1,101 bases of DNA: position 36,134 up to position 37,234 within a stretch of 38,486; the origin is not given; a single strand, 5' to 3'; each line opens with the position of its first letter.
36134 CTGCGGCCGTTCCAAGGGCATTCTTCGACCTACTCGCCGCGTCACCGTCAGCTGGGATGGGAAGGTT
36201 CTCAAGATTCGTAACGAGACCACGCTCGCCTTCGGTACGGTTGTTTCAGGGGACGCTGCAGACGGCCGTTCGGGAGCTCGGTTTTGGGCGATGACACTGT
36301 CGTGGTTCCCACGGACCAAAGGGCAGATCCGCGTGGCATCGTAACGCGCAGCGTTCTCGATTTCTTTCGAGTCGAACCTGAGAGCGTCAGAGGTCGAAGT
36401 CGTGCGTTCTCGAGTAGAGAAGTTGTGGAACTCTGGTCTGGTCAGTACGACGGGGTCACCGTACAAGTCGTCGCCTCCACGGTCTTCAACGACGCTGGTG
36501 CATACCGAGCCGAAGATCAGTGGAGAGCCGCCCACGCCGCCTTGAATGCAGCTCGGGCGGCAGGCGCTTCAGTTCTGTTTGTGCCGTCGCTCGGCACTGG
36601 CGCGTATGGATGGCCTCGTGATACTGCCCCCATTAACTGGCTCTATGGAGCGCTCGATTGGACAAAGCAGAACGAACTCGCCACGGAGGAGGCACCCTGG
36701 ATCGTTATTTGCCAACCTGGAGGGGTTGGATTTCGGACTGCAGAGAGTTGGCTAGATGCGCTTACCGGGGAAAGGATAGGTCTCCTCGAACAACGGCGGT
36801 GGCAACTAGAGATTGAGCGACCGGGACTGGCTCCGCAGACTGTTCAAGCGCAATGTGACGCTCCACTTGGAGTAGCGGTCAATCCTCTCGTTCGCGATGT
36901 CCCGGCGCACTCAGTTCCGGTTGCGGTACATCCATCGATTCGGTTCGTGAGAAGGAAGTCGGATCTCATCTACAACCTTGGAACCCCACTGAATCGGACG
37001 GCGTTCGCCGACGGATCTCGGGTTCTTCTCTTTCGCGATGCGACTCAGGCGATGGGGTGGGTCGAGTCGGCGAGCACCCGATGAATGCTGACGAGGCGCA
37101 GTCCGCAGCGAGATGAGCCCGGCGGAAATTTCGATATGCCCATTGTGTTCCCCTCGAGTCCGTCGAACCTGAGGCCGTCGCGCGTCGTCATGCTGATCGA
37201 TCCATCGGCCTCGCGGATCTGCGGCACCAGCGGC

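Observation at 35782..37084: Translationally overlapping TIR and soluble macro-like pair: Thoeris-like signalling or a DarTG-like toxin/antidote logic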

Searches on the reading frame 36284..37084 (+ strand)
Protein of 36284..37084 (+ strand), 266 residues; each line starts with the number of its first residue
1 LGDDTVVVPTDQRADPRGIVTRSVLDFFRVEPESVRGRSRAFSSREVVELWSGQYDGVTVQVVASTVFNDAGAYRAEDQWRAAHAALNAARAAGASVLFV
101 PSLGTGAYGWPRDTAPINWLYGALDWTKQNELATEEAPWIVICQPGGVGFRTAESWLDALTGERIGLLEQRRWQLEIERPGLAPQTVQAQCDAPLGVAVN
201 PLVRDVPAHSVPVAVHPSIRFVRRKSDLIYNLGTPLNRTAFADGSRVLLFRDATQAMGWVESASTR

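Call 3: search_protein_families(library=pfam, proteins=[window:36284-37084:+], max_evalue=1)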
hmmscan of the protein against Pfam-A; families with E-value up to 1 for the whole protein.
window:36284-37084:+ (266 aa): 1 family
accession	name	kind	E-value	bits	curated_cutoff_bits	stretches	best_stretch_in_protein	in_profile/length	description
PF01661.27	Macro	-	0.019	15.4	22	1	72-115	71-114/118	Macro domain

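Call 4: search_protein_families(library=padloc, proteins=[window:36284-37084:+], max_evalue=1)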
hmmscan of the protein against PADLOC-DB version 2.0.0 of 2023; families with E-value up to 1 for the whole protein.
window:36284-37084:+ (266 aa): 0 families

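Call 6: find_homologous_proteins(query=window:36284-37081:+, max_evalue=0.001)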
Query window:36284-37081:+ (266 aa): 3 proteins with E <= 0.001 among 3222 candidates.
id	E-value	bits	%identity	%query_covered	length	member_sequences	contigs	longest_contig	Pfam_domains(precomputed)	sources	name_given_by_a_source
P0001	1.2e-174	597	100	100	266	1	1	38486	-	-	-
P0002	4.3e-44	169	40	91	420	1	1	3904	PF01582.26,PF13676.12,PF08937.17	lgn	-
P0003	3.4e-40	156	38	93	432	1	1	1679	PF13676.12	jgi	jgi:TIR domain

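Call 10: find_encoding_contigs(protein=P0002, flank=10000)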
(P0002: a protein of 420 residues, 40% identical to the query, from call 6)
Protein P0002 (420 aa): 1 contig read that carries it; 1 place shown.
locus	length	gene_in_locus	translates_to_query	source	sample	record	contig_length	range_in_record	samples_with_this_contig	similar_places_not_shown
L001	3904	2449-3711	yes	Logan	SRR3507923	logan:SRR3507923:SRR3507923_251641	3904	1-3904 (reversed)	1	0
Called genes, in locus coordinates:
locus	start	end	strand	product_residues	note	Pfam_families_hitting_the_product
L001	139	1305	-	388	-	PF01168:Ala_racemase_N, PF00842:Ala_racemase_C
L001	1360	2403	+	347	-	-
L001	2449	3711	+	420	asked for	PF01582:TIR (weak), PF08937:ThsB_TIR (weak), PF13676:TIR_2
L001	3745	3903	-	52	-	?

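Call 11: find_encoding_contigs(protein=P0003, flank=10000)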
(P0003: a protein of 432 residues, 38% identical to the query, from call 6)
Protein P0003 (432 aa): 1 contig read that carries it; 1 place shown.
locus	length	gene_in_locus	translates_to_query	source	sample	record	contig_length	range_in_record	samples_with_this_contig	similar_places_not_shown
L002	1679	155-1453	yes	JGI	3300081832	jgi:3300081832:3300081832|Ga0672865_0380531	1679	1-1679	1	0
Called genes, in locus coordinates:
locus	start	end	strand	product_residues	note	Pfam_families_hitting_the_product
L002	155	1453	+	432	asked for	PF13676:TIR_2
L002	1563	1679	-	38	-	?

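Call 17: find_homologous_proteins(query=A2, max_evalue=0.01)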
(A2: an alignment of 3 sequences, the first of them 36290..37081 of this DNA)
Query A2 (3 sequences) (264 aa, profile of the alignment): 18 proteins with E <= 0.01 among 8000 candidates.
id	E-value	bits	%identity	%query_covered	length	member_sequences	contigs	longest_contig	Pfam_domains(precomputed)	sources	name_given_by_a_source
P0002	3.5e-137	474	40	91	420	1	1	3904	PF01582.26,PF13676.12,PF08937.17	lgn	-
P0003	3.1e-136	471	38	92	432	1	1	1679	PF13676.12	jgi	jgi:TIR domain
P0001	3.9e-131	454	100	100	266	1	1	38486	-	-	-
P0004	4.3e-116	405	41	93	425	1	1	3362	PF13676.12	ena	-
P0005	2.5e-113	396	42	92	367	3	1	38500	PF13676.12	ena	-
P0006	1.5e-111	390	39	92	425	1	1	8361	PF13676.12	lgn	-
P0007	2.3e-79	285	36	93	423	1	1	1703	PF01582.26,PF13676.12,PF08937.17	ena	-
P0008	2.5e-76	275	38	91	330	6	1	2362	-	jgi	jgi:hypothetical protein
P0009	1.3e-70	256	36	91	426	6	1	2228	PF13676.12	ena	-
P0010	8.5e-66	240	33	93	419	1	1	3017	PF01582.26,PF13676.12,PF08937.17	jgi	-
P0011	1.6e-65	239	34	92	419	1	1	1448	PF13676.12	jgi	jgi:hypothetical protein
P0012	6.3e-65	237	32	90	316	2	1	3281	-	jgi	jgi:hypothetical protein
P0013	2.3e-63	232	35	91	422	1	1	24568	PF01582.26,PF13676.12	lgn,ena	-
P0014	4.4e-62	228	32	90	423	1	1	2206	PF01582.26,PF13676.12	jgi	jgi:TIR domain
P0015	1.0e-61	227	35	91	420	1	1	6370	PF01582.26,PF13676.12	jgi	jgi:hypothetical protein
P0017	4.4e-37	146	35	69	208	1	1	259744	-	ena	-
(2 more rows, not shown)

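Call 24: find_related_loci(query=A2, collection=genome_contigs, flank=10000)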
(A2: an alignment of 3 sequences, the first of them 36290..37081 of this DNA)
Query A2 (264 aa) in genome_contigs; peptide patterns used: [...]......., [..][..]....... (x = any residue, [..] = any of these).
79 stretches matched a pattern, but none encodes a relative of the query by tblastn (E <= 1e-3).

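Call 25: find_encoding_contigs(protein=P0013, flank=10000)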
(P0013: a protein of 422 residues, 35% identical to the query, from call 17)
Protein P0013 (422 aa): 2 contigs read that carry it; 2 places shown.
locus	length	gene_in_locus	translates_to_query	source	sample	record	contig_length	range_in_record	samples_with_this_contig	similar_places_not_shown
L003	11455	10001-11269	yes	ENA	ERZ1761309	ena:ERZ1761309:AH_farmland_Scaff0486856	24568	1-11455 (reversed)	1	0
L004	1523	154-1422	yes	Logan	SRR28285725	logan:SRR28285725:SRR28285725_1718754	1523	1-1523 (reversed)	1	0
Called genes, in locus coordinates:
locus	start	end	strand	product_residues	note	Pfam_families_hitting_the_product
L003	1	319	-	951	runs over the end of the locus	PF13435:Cytochrome_C554 (faint), PF21033:RMD1-3 (faint), PF14559:TPR_19 (faint), PF13414:TPR_11 (weak)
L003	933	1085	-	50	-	-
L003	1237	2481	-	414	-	-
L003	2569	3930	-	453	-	PF02775:TPP_enzyme_C, PF01558:POR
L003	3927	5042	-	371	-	PF01855:POR_N, PF17147:PFOR_II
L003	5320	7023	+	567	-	PF24316:Tli3 (faint), PF26952:DUF8300, PF15902:Sortilin-Vps10 (faint), PF13088:BNR_2 (faint), PF21471:Reelin_subrepeat-B (faint)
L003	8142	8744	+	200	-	PF20712:CyanoTRADDas_TM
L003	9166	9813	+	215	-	-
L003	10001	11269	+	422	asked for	PF01582:TIR (weak), PF13676:TIR_2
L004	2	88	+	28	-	?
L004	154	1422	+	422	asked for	PF01582:TIR (weak), PF13676:TIR_2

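Call 26: find_encoding_contigs(protein=P0005, flank=10000)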
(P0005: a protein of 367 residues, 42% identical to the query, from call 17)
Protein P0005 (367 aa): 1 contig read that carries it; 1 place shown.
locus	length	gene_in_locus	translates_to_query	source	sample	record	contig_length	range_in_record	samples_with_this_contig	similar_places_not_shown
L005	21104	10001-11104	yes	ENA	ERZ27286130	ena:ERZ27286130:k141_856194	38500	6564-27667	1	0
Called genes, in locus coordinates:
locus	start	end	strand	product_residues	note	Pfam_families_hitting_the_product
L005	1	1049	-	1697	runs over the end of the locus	-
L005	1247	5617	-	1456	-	PF01582:TIR, PF08937:ThsB_TIR, PF13676:TIR_2, PF12770:CHAT, PF00931:NB-ARC (weak), PF13191:AAA_16, PF13401:AAA_22 (weak), PF13424:TPR_12, +8 more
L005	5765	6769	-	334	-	PF13495:Phage_int_SAM_4 (weak), PF00589:Phage_integrase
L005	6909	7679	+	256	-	-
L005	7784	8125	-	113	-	PF13560:HTH_31, PF01381:HTH_3 (weak)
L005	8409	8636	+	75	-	PF13396:PLDc_N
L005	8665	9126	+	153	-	PF13432:TPR_16 (weak), PF23914:TPR_CcmH_CycH (weak), PF00515:TPR_1, PF07719:TPR_2, PF13176:TPR_7 (weak), PF13181:TPR_8, PF13414:TPR_11, PF14559:TPR_19, +6 more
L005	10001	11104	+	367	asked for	PF13676:TIR_2 (weak)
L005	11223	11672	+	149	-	PF13676:TIR_2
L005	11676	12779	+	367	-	PF10137:CAP12-PCTIR_TIR, PF13676:TIR_2, PF00092:VWA, PF13519:VWA_2, PF13768:VWA_3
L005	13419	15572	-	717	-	-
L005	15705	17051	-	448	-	PF13676:TIR_2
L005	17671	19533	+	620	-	PF00145:DNA_methylase, PF13676:TIR_2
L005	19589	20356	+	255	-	PF01582:TIR, PF13676:TIR_2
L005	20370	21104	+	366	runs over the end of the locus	-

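Call 28: predict_structure(alignment_id=A3)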
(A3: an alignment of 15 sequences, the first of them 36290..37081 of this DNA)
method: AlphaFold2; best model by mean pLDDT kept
length: 264 residues; sequences in the alignment: 15
mean_pLDDT: 89.9   pTM: 0.88
mean pLDDT of the five models: 89.9, 89.5, 89.4, 89.3, 88.8
residues with pLDDT >= 90: 173; 70-90: 83; 50-70: 8; < 50: 0
segments of 3 or more residues with pLDDT < 50: none
pLDDT, mean of each block of 10 residues (from residue 1): 92 87 92 79 94 94 93 96 95 90 86 94 84 80 80 93 95 92 95 89 80 92 91 97 94 90 72
secondary structure, 60 per line:
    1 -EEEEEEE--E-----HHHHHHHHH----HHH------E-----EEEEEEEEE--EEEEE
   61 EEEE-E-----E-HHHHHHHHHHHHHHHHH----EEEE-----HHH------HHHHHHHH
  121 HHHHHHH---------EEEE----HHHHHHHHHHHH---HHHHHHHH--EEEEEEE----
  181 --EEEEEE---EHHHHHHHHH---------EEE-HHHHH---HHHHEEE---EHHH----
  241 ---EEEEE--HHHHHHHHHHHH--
elements in order: E2-8 H17-25 E45-53 E56-64 H74-90 E95-98 H113-127 E137-140 H145-156 H160-167 E170-176 E183-188 H193-201 E211-213 H215-219 H223-226 E227-229 E244-248 H251-262

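Call 30: fold_search(model_id=the predicted structure, library=pdb)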
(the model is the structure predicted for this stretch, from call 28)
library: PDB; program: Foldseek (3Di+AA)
matches with E <= 10: 1436; with E <= 0.001: 67
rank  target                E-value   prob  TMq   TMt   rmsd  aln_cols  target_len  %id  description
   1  1yd9_B                1.1e-05  1.00  0.50  0.69   3.0       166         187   15  1.6A Crystal Structure of the Non-Histone Domain of the Histone Variant MacroH2A1.1. (released 2005-09-27)
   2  7d3y_B                1.4e-05  1.00  0.50  0.40   2.9       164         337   15  Crystal structure of the osPHR2-osSPX2 complex (released 2021-10-06)
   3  1zr5_A                1.9e-05  1.00  0.44  0.60   4.6       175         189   12  Crystal structure of the macro-domain of human core histone variant macroH2A1.2 (released 2005-06-21)
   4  1zr5_B                2.3e-05  1.00  0.46  0.63   4.5       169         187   12  Crystal structure of the macro-domain of human core histone variant macroH2A1.2 (released 2005-06-21)
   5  6fy5_B                2.4e-05  1.00  0.47  0.62   3.8       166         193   13  Crystal structure of the macro domain of human macroh2a2 (released 2018-04-04)
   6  5iit_B                5.1e-05  1.00  0.49  0.38   3.4       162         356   15  Structure of SPX domain of the yeast inorganic polyphophate polymerase Vtc4 crystallized by carrier-driven crystalliza (released 2016-04-27)
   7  2xd7_C                5.1e-05  1.00  0.45  0.59   4.0       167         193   14  Crystal structure of the macro domain of human core histone H2A (released 2010-05-19)
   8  7d3y_A                5.4e-05  1.00  0.48  0.38   3.4       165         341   15  Crystal structure of the osPHR2-osSPX2 complex (released 2021-10-06)
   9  6fy5_A                6.5e-05  1.00  0.46  0.60   3.6       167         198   13  Crystal structure of the macro domain of human macroh2a2 (released 2018-04-04)
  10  5iit_A                1.0e-04  1.00  0.48  0.37   3.3       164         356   15  Structure of SPX domain of the yeast inorganic polyphophate polymerase Vtc4 crystallized by carrier-driven crystalliza (released 2016-04-27)
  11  3q71                  1.0e-04  1.00  0.42  0.53   4.2       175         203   16  Human parp14 (artd8) - macro domain 2 in complex with adenosine-5-diphosphoribose (released 2011-01-26)
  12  2xd7_A                1.1e-04  1.00  0.46  0.61   3.6       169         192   13  Crystal structure of the macro domain of human core histone H2A (released 2010-05-19)
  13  5cb5_J                1.2e-04  1.00  0.45  0.66   4.0       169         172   15  Structural Insights into the Mechanism of Escherichia coli Ymdb (released 2015-11-04)
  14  5cb5_B                1.3e-04  1.00  0.44  0.65   3.9       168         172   15  Structural Insights into the Mechanism of Escherichia coli Ymdb (released 2015-11-04)
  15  4d86                  1.4e-04  1.00  0.46  0.33   3.6       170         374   16  Human PARP14 (ARTD8, BAL2) - macro domains 1 and 2 in complex with adenosine-5-diphosphate (released 2013-03-13)
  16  5cb5_D                1.5e-04  1.00  0.43  0.63   4.1       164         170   15  Structural Insights into the Mechanism of Escherichia coli Ymdb (released 2015-11-04)
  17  6y73_D                1.8e-04  1.00  0.46  0.55   3.7       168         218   15  The crystal structure of human MACROD2 in space group P43 (released 2020-09-30)
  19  5cb5_A                1.9e-04  1.00  0.45  0.66   4.0       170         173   15  Structural Insights into the Mechanism of Escherichia coli Ymdb (released 2015-11-04)
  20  1yd9_A                1.9e-04  1.00  0.45  0.60   4.6       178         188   13  1.6A Crystal Structure of the Non-Histone Domain of the Histone Variant MacroH2A1.1. (released 2005-09-27)
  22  5cb5_O                2.3e-04  1.00  0.44  0.65   4.1       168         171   15  Structural Insights into the Mechanism of Escherichia coli Ymdb (released 2015-11-04)
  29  6y73_H                2.9e-04  1.00  0.38  0.45   6.0       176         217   14  The crystal structure of human MACROD2 in space group P43 (released 2020-09-30)
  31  6y73_E                3.1e-04  1.00  0.44  0.53   4.3       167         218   15  The crystal structure of human MACROD2 in space group P43 (released 2020-09-30)
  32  1yd9_C                3.1e-04  1.00  0.44  0.60   4.1       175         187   15  1.6A Crystal Structure of the Non-Histone Domain of the Histone Variant MacroH2A1.1. (released 2005-09-27)
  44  6r0r                  5.4e-04  1.00  0.40  0.61   4.0       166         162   20  Getah virus macro domain in complex with ADPr covalently bond to Cys34 (released 2020-04-01)
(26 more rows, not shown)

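Call 35: find_encoding_contigs(protein=P0017, flank=10000)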
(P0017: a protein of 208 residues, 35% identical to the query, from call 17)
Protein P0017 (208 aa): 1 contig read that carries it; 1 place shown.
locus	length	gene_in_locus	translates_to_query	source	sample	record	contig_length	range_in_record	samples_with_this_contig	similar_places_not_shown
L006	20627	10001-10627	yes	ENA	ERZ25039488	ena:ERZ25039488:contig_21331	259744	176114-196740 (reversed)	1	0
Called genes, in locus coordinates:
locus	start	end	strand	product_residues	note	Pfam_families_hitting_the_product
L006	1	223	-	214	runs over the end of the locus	PF01386:Ribosomal_L25p, PF14693:Ribosomal_TL5_C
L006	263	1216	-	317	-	PF13793:Pribosyltran_N, PF00156:Pribosyltran, PF14572:Pribosyl_synth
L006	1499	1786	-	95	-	PF04026:SpoVG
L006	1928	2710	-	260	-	PF00288:GHMP_kinases_N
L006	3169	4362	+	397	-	PF22691:Thiolase_C_1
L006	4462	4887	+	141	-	PF12172:zf-ChsH2, PF01796:OB_ChsH2_C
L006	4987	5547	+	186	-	PF00254:FKBP_C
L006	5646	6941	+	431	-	PF07690:MFS_1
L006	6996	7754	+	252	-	-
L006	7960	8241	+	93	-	-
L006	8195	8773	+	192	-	PF00903:Glyoxalase (weak)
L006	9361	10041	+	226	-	PF01582:TIR (weak), PF13676:TIR_2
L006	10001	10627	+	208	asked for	-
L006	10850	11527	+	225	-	PF07588:DUF1554 (faint)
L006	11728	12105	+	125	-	PF01243:PNPOx_N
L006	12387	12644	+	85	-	-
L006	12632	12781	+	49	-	PF12006:DUF3500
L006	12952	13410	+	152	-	PF12006:DUF3500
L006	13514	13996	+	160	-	-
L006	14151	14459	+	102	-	PF06906:DUF1272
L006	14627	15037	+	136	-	PF12098:DUF3574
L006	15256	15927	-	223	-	-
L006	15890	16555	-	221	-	-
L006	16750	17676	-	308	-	PF00248:Aldo_ket_red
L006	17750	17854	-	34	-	-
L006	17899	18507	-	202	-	PF07719:TPR_2 (faint), PF00515:TPR_1 (faint)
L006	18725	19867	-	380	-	PF13401:AAA_22 (faint), PF13173:AAA_14, PF13635:DUF4143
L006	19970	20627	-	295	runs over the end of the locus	PF09084:NMT1, PF13379:NMT1_2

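Call 36: find_encoding_contigs(protein=P0006, flank=10000)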
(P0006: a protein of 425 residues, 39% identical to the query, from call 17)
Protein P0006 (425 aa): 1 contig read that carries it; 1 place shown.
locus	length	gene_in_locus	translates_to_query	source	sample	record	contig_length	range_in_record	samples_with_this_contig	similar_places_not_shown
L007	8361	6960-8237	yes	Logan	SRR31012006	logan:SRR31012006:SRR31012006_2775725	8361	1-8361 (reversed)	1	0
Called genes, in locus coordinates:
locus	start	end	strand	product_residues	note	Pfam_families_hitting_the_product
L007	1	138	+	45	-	?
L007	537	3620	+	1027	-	PF13426:PAS_9 (weak), PF00989:PAS (weak), PF08448:PAS_4, PF01590:GAF (weak), PF13185:GAF_2, PF00989:PAS, PF08448:PAS_4 (weak), PF13426:PAS_9, +2 more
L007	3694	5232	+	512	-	PF12770:CHAT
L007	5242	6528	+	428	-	-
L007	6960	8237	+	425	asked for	PF13676:TIR_2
